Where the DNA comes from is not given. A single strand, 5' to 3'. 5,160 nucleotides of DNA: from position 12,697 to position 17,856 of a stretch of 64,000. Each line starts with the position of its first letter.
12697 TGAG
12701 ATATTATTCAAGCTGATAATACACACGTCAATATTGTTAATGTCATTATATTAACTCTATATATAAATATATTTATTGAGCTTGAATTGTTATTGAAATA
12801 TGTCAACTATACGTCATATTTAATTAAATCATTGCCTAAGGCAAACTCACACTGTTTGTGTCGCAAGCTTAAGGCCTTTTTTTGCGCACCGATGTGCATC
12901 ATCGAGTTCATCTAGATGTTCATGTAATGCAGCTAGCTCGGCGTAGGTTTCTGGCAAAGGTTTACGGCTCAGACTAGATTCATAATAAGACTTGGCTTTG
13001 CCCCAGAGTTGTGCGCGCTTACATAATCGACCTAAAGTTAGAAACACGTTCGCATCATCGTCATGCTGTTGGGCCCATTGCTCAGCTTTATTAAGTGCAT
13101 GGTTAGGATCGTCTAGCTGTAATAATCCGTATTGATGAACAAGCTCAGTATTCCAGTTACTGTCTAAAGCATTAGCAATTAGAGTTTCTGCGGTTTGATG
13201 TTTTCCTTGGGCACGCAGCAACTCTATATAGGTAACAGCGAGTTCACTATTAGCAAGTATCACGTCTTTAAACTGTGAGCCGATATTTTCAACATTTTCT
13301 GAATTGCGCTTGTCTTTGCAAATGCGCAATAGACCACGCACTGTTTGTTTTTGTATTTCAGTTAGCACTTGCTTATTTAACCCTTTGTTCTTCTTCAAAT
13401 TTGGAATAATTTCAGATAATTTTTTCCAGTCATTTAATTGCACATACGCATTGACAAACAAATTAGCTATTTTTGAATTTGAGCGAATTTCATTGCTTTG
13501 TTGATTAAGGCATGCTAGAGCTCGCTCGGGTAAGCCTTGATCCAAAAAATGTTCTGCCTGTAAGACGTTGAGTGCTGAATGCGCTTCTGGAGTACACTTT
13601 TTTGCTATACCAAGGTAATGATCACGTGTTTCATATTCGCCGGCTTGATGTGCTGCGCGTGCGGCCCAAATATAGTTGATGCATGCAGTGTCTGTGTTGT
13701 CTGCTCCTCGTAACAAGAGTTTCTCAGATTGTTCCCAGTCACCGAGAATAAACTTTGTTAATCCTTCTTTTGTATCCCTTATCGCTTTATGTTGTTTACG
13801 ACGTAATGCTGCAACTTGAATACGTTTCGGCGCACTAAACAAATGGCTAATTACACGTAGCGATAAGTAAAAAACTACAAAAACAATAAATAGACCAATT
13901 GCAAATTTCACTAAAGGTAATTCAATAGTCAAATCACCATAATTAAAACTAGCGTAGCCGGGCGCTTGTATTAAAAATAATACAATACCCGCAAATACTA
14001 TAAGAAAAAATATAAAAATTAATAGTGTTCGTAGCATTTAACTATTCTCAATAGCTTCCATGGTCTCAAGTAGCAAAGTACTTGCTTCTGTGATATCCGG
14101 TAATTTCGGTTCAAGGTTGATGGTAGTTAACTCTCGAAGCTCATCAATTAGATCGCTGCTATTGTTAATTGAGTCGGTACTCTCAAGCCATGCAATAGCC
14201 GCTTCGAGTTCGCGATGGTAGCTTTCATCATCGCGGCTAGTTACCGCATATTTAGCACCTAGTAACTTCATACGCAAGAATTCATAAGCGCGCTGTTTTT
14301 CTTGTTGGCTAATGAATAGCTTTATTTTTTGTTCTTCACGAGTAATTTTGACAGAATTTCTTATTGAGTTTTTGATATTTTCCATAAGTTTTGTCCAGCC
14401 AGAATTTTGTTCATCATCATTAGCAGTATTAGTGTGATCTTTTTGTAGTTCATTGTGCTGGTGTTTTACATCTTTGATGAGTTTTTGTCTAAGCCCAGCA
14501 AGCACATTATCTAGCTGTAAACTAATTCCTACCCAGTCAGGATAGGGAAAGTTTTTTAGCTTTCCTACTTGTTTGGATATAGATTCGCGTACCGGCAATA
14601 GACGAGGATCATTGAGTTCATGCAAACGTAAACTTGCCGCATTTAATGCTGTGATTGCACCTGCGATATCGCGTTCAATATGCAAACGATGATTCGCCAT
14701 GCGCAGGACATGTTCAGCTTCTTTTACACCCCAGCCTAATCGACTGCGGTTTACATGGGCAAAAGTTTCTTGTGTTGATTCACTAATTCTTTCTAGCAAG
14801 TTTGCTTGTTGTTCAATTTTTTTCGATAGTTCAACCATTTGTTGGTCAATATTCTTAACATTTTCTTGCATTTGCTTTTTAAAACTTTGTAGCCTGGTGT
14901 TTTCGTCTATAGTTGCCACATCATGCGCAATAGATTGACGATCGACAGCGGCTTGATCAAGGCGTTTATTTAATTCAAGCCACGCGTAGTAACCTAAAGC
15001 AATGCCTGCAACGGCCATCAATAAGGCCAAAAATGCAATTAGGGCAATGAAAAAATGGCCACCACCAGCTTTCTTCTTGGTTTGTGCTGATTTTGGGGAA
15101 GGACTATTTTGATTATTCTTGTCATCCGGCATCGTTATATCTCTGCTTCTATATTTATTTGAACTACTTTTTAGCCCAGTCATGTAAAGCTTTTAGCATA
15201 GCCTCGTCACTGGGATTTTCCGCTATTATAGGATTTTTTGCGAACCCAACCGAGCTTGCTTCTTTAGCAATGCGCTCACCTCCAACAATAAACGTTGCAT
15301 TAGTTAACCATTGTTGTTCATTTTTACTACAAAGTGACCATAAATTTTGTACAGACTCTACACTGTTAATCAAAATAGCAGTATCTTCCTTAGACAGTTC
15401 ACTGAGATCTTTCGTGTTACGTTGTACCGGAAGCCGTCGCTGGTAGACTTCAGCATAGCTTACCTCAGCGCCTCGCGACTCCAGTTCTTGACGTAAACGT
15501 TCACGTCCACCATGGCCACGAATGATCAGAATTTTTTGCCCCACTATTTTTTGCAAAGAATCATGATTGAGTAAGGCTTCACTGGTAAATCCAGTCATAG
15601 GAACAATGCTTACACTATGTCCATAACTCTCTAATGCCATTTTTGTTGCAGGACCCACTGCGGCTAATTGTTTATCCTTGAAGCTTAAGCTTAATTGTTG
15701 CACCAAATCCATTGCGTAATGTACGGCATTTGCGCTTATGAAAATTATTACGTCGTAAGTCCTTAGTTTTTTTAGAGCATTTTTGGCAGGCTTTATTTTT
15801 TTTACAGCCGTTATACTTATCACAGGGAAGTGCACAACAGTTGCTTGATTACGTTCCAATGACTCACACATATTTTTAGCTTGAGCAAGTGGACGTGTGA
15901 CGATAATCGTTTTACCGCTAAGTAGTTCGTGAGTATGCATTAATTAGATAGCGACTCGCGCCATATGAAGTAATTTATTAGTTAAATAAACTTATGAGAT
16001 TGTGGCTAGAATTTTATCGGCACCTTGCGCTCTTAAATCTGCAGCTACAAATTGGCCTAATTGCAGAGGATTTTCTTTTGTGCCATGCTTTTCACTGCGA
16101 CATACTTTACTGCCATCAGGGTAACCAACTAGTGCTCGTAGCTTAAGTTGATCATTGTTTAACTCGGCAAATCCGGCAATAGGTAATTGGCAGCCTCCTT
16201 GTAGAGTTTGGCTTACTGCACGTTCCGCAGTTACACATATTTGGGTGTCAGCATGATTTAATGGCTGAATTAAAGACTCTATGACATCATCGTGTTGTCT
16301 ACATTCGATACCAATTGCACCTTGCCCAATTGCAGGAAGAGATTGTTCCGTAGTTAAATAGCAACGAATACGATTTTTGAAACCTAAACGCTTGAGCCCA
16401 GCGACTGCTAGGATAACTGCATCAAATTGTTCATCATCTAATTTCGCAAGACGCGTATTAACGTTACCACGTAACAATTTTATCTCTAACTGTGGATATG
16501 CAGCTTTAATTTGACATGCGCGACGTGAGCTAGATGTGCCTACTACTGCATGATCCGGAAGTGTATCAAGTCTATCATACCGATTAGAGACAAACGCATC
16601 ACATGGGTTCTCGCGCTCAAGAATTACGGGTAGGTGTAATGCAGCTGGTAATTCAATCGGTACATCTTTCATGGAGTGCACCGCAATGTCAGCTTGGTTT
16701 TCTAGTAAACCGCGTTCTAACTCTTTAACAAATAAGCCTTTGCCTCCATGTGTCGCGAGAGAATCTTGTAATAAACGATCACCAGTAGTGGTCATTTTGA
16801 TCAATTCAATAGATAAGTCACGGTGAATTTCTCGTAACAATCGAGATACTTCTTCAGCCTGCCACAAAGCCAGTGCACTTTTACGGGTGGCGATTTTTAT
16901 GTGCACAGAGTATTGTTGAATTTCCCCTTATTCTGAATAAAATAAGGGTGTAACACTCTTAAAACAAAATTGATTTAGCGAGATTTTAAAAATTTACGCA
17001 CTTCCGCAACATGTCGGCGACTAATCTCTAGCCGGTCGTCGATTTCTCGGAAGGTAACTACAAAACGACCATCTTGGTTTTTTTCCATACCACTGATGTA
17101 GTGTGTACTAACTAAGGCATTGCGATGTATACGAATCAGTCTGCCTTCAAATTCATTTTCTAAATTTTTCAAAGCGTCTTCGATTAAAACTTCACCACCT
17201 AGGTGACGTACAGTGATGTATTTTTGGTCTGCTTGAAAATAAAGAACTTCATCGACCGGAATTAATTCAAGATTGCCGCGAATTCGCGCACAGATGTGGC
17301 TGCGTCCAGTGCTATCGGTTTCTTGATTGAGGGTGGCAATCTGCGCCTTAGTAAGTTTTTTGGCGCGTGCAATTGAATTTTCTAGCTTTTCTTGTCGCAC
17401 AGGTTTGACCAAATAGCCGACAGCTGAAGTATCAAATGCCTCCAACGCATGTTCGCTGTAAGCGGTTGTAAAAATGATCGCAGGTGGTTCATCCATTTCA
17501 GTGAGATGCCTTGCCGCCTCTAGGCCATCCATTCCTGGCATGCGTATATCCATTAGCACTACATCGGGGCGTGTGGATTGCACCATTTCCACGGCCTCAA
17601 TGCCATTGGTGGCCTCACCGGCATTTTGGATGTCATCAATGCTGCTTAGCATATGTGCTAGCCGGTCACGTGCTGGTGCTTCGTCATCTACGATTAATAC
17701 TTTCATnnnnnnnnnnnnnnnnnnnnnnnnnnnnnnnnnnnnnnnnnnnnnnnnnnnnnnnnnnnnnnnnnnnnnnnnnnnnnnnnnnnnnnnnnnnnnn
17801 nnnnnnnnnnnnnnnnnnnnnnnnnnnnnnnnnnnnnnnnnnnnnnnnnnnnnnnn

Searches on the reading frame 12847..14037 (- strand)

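Call 90: search_protein_families(library=pfam, proteins=[window:12847-14037:-], max_evalue=0.00001)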
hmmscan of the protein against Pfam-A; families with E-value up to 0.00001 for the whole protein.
window:12847-14037:- (396 aa): 2 families
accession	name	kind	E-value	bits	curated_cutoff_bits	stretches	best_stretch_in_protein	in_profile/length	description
PF07219.19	HemY_N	-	1.1e-23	83.8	31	1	27-133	1-107/107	HemY protein N-terminus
PF13428.12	TPR_14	-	5.4e-07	30.1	23.5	0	266-302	3-40/44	Tetratricopeptide repeat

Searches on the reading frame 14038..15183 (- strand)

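Call 90: search_protein_families(library=pfam, proteins=[window:14038-15183:-], max_evalue=0.00001)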
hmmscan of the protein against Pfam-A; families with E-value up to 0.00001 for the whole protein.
window:14038-15183:- (381 aa): 1 family
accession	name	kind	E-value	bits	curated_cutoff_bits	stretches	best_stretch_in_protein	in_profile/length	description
PF04375.19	HemX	-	3.4e-30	105.8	25.9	1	150-375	4-229/236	HemX, putative uroporphyrinogen-III C-methyltransferase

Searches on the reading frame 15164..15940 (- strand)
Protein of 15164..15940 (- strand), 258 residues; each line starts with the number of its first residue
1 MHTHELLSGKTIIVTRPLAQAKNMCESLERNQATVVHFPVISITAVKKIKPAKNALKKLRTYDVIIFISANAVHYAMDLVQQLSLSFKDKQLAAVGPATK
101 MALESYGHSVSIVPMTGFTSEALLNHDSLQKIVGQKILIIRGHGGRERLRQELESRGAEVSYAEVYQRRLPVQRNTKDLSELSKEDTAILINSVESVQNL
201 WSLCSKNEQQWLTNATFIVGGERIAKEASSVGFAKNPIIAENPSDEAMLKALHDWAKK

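Call 90: search_protein_families(library=pfam, proteins=[window:15164-15940:-], max_evalue=0.00001)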
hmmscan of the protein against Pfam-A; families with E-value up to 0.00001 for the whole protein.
window:15164-15940:- (258 aa): 1 family
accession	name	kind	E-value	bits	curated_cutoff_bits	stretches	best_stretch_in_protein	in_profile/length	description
PF02602.20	HEM4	-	9.1e-44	149.7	27.5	1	26-249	5-230/231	Uroporphyrinogen-III synthase HemD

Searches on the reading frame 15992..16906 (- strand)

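Call 90: search_protein_families(library=pfam, proteins=[window:15992-16906:-], max_evalue=0.00001)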
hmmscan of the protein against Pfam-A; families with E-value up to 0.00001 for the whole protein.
window:15992-16906:- (304 aa): 2 families
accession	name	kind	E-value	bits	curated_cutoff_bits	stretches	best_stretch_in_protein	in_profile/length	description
PF01379.25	Porphobil_deam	-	1.1e-81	273.8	22.1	1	3-209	1-205/207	Porphobilinogen deaminase, dipyromethane cofactor binding domain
PF03900.20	Porphobil_deamC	-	2.3e-18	66.7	26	1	223-292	2-73/74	Porphobilinogen deaminase, C-terminal domain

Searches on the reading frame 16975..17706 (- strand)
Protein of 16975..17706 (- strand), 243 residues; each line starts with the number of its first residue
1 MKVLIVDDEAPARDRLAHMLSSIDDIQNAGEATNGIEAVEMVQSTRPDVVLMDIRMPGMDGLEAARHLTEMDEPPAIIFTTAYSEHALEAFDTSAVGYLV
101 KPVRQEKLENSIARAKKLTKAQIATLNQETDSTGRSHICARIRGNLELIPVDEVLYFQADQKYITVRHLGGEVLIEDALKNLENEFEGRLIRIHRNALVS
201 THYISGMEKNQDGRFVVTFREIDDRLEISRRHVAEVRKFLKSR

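Call 105: search_protein_families(library=pfam, proteins=[window:16975-17706:-], max_evalue=0.00001)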
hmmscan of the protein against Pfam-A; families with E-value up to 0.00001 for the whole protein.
window:16975-17706:- (243 aa): 2 families
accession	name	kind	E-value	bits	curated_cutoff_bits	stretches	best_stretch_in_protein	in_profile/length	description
PF00072.30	Response_reg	-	1e-26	93.7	30.2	1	3-112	1-110/111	Response regulator receiver domain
PF04397.21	LytTR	-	1.6e-20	73.6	22.6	1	146-240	3-97/98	LytTr DNA-binding domain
